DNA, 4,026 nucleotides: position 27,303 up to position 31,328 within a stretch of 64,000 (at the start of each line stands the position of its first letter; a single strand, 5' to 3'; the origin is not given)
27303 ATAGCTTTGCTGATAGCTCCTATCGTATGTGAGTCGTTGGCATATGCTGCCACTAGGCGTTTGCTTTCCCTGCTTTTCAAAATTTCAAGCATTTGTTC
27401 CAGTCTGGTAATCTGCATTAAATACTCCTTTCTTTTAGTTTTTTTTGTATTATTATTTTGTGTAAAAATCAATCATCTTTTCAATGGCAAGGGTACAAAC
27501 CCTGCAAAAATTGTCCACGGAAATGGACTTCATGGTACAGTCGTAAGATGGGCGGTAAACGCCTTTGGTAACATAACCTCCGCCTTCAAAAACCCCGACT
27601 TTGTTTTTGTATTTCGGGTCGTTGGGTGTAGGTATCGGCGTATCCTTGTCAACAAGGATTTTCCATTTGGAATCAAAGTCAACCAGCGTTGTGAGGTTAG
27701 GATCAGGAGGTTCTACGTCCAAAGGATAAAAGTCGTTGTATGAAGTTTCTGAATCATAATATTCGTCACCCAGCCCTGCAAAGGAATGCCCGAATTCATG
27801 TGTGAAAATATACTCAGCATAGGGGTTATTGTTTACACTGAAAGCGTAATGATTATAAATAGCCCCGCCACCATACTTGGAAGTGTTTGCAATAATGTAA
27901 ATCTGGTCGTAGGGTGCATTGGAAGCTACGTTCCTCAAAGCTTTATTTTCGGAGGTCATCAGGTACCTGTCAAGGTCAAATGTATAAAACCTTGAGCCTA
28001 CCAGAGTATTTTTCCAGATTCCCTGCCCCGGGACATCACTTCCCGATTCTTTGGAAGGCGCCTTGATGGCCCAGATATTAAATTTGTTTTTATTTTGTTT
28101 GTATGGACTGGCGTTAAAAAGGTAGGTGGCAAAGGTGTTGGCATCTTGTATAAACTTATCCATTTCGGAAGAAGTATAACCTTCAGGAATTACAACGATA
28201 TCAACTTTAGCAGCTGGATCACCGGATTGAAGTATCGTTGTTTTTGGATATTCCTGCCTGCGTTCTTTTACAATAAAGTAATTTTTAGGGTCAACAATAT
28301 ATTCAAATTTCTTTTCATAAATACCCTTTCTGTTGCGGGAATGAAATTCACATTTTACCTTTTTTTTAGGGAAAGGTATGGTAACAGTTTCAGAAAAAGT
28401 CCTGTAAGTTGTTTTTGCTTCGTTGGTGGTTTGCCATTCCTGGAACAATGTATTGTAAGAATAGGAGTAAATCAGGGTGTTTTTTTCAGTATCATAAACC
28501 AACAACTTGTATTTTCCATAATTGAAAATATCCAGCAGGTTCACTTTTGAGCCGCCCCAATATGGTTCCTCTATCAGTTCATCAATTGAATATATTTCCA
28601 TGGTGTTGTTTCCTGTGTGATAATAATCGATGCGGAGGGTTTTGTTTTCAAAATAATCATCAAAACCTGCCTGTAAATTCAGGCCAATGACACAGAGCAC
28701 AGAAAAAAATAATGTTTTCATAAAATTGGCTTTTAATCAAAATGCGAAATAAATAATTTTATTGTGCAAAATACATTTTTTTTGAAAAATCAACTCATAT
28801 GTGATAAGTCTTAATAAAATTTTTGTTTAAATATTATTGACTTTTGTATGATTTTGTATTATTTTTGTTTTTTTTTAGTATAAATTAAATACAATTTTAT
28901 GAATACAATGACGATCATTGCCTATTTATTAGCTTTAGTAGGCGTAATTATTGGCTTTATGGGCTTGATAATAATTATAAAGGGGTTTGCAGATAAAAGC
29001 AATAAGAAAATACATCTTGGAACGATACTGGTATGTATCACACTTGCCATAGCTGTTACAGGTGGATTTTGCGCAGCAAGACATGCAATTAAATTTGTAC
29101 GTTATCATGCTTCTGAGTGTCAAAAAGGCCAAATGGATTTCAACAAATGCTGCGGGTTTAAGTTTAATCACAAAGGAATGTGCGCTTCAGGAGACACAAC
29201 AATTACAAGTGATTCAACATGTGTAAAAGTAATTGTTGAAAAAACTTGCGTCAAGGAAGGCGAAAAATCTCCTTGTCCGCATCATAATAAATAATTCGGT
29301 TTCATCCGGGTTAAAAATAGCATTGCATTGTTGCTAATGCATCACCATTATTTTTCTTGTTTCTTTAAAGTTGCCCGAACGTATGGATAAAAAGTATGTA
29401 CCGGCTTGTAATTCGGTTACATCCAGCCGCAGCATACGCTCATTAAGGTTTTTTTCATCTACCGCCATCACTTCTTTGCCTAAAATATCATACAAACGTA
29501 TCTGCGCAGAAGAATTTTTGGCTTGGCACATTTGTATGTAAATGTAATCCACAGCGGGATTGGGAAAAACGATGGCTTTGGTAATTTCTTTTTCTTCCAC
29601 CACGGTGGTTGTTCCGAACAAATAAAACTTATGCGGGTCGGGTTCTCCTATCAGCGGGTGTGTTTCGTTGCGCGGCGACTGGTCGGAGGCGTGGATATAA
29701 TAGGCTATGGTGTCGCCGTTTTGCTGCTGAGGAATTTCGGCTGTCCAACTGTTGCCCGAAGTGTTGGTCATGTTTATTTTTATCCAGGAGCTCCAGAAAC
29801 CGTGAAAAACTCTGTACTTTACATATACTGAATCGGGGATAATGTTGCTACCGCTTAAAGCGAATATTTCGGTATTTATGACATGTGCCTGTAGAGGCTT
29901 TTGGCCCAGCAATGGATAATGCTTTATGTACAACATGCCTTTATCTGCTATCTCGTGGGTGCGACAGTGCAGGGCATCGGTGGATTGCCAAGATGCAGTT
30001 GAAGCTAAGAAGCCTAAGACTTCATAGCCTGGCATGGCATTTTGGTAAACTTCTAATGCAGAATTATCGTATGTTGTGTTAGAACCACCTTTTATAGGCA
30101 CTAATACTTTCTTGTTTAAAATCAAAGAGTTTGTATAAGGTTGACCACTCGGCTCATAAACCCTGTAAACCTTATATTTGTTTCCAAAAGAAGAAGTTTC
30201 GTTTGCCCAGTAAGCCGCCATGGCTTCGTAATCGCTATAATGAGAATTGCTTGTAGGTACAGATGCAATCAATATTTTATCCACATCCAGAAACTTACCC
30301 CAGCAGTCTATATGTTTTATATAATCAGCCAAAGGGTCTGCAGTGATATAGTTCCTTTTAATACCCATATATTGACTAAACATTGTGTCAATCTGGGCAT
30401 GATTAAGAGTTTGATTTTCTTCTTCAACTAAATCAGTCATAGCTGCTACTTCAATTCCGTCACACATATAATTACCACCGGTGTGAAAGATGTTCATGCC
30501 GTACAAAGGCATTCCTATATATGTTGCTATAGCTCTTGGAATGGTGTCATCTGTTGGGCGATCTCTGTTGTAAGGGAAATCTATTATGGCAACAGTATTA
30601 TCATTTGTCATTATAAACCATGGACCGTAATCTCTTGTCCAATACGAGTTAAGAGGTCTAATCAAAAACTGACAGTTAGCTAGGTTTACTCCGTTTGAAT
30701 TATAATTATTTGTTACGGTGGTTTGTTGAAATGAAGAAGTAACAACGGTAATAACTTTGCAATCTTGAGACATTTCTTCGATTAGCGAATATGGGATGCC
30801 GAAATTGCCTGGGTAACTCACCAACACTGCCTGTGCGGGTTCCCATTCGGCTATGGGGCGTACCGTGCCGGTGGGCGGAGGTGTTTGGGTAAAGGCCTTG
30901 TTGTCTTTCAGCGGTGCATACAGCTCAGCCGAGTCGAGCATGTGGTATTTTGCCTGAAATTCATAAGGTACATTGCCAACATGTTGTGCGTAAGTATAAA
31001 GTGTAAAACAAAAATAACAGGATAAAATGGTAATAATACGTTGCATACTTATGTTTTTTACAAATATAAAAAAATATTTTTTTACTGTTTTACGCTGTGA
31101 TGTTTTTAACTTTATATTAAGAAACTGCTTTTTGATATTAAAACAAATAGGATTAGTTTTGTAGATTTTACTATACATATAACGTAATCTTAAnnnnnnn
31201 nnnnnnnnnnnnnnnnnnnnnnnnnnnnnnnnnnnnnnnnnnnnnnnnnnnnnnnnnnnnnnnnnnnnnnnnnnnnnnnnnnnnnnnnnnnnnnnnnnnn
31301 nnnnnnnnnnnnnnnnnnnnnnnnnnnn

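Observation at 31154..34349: GT-C-like membrane protein plus B12-binding radical SAM enzyme as a two-gene unit of unknown function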

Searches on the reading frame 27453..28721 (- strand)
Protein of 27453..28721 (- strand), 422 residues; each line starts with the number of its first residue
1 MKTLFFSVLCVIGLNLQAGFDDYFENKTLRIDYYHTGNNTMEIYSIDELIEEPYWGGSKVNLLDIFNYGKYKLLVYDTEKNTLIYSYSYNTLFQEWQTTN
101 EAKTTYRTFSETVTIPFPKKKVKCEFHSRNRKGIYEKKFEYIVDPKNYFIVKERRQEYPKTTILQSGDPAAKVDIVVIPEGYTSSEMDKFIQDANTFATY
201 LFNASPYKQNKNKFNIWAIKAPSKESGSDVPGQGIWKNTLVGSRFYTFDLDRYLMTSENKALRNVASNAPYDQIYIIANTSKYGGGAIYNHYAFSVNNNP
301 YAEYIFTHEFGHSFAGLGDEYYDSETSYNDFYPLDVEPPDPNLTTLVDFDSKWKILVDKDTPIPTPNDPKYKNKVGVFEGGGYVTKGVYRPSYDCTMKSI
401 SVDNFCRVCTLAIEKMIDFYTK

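Call 3: search_protein_families(library=pfam, proteins=[window:27453-28721:-], max_evalue=0.01)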
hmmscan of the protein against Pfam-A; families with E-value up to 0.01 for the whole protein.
window:27453-28721:- (422 aa): 2 families
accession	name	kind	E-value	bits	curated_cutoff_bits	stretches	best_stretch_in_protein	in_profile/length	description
PF09471.16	Peptidase_M64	-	1.9e-75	254.3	26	2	163-367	3-207/302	IgA Peptidase M64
PF16217.10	M64_N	-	1.2e-43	148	27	1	20-139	2-121/122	Peptidase M64 N-terminus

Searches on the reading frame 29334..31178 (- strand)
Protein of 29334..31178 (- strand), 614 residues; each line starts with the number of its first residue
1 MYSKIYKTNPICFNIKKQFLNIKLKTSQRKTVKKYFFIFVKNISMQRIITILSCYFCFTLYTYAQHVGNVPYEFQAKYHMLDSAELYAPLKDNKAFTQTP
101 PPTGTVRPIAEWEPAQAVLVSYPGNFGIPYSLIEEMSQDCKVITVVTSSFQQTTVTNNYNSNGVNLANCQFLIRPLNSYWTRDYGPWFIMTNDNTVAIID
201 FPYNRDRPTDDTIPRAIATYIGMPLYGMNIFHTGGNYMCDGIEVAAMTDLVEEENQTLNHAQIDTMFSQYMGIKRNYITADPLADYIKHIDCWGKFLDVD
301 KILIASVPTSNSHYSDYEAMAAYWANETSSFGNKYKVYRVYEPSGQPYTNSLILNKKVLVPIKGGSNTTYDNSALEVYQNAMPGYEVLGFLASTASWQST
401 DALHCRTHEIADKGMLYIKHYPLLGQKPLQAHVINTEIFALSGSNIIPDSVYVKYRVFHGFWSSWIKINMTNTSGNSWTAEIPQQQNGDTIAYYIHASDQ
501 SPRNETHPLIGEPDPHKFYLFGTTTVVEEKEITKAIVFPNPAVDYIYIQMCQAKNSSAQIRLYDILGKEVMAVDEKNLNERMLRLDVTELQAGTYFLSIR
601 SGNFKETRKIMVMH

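Call 3: search_protein_families(library=pfam, proteins=[window:29334-31178:-], max_evalue=0.01)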
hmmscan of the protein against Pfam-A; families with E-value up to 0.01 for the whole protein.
window:29334-31178:- (614 aa): 3 families
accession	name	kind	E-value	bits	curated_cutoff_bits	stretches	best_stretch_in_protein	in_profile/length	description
PF04371.20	PAD_porph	-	7.7e-31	107.9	25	1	109-409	3-319/321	Porphyromonas-type peptidyl-arginine deiminase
PF18962.6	Por_Secre_tail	-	1.4e-15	57.8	27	1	537-612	1-75/75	Secretion system C-terminal sorting domain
PF22184.2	CBM_56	-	0.0087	16.7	27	1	448-496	21-65/75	Carbohydrate binding module family 56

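Call 4: search_protein_families(library=ncbifam, proteins=[window:29334-31178:-], max_evalue=0.01)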
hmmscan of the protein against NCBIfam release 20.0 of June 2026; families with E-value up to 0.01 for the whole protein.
window:29334-31178:- (614 aa): 7 families
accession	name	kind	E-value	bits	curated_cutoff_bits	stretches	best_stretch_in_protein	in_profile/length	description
NF038113.1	T9SSA_dep_M36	equivalog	7.6e-13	47.5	885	1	527-612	785-868/869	T9SS-dependent M36 family metallopeptidase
TIGR04183.1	Por_Secre_tail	domain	1.2e-12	47.6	23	1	537-612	1-71/72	T9SS type A sorting domain-containing protein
TIGR03380.1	agmatine_aguA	equivalog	3.7e-09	36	381.8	1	169-276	75-195/357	agmatine deiminase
NF010070.0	PRK13551.1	subfamily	6e-09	35.2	483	1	98-344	6-272/365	agmatine deiminase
NF050177.1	TapA_OM_Porphy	equivalog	2.6e-06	26.5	500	1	536-612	472-543/544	TapA/TapC family T9SS-dependent outer membrane protein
NF052323.1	T9SSA_dep_M6i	equivalog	0.00033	18.7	600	1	535-604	958-1029/1043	T9SS-dependent M6-like inactivated metalloprotease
NF033708.1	T9SS_Cterm_ChiA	domain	0.0091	15.9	40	0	559-611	3-54/55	T9SS sorting signal type C domain-containing protein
